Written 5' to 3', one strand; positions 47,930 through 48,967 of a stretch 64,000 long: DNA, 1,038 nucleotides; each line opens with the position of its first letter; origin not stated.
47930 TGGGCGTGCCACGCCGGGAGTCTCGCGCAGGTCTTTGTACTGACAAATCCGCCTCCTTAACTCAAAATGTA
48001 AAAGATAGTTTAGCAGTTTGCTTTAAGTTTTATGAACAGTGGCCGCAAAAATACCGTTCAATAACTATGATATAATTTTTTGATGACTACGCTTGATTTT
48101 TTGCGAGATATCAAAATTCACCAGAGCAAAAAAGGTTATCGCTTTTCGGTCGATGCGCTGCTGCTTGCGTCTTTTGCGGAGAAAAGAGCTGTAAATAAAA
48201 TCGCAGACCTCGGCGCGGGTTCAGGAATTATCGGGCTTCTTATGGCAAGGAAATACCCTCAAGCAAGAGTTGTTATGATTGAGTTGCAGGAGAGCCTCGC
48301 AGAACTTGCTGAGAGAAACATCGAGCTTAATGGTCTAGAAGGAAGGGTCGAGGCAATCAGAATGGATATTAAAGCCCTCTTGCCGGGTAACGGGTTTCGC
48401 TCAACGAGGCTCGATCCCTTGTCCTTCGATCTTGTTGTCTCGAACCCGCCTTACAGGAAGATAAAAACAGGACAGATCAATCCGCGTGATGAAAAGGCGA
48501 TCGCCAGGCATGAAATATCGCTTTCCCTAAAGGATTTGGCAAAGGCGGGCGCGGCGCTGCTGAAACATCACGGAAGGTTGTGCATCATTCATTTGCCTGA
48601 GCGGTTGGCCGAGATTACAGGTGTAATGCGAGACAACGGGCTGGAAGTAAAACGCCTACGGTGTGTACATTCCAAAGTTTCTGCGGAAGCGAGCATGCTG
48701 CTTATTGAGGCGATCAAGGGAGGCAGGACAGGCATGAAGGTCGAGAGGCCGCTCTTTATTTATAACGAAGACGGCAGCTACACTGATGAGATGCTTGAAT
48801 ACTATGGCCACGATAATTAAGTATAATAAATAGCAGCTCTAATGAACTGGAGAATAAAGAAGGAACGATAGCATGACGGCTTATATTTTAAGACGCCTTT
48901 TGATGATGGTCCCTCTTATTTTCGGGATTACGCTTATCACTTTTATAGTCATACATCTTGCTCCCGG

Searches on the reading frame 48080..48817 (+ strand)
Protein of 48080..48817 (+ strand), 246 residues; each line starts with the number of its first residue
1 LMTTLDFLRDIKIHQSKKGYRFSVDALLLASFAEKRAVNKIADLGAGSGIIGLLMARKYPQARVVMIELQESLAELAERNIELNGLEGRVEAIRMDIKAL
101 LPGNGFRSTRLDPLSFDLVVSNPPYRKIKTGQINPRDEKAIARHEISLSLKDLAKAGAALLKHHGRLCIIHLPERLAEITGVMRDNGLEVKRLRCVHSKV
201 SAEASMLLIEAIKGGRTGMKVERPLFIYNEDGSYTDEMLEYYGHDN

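Call 30: search_protein_families(library=pfam, proteins=[window:48080-48817:+], max_evalue=0.01)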
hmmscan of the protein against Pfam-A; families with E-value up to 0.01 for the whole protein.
window:48080-48817:+ (246 aa): 16 families
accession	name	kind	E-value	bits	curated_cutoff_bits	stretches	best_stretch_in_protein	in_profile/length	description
PF05175.20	MTS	-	1.5e-14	54.4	23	1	26-130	21-113/170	Methyltransferase small domain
PF10294.15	Methyltransf_16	-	3.9e-09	36.9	21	1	33-107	42-117/174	Lysine methyltransferase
PF13847.12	Methyltransf_31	-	1.4e-08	35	27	1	39-129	5-82/145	Methyltransferase domain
PF13649.12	Methyltransf_25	-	7.8e-08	33.3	27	1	41-121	1-70/97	Methyltransferase domain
PF02475.24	TRM5-TYW2_MTfase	-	1.1e-05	25.9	28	1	39-100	38-99/164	TRM5/TYW2 methyltransferase domain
PF03602.21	Cons_hypoth95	-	0.00014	22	24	1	40-129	44-127/182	Conserved hypothetical protein 95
PF08241.18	Methyltransf_11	-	0.00062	20.8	21.2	1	43-122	2-67/95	Methyltransferase domain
PF07669.17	Eco57I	-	0.00064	20.3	25.3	1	103-171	62-134/171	Eco57I restriction-modification methylase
PF01135.25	PCMT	-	0.0008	19.7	20.3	1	36-90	72-126/210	Protein-L-isoaspartate(D-aspartate) O-methyltransferase (PCMT)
PF08242.18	Methyltransf_12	-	0.00091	20.3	30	1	43-122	2-72/98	Methyltransferase domain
PF06325.19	PrmA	-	0.00096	19.2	22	1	37-122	161-233/296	Ribosomal protein L11 methyltransferase (PrmA)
PF13679.12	Methyltransf_32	-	0.0038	17.6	27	1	28-98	16-90/143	Methyltransferase domain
PF09445.16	Methyltransf_15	-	0.0038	17.3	22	1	40-125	3-81/165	RNA cap guanine-N2 methyltransferase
PF01170.24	UPF0020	-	0.0041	17.3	22.3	1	60-126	75-132/197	RMKL-like, methyltransferase domain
PF02527.21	GidB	-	0.0048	16.7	27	0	24-70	36-81/184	rRNA small subunit methyltransferase G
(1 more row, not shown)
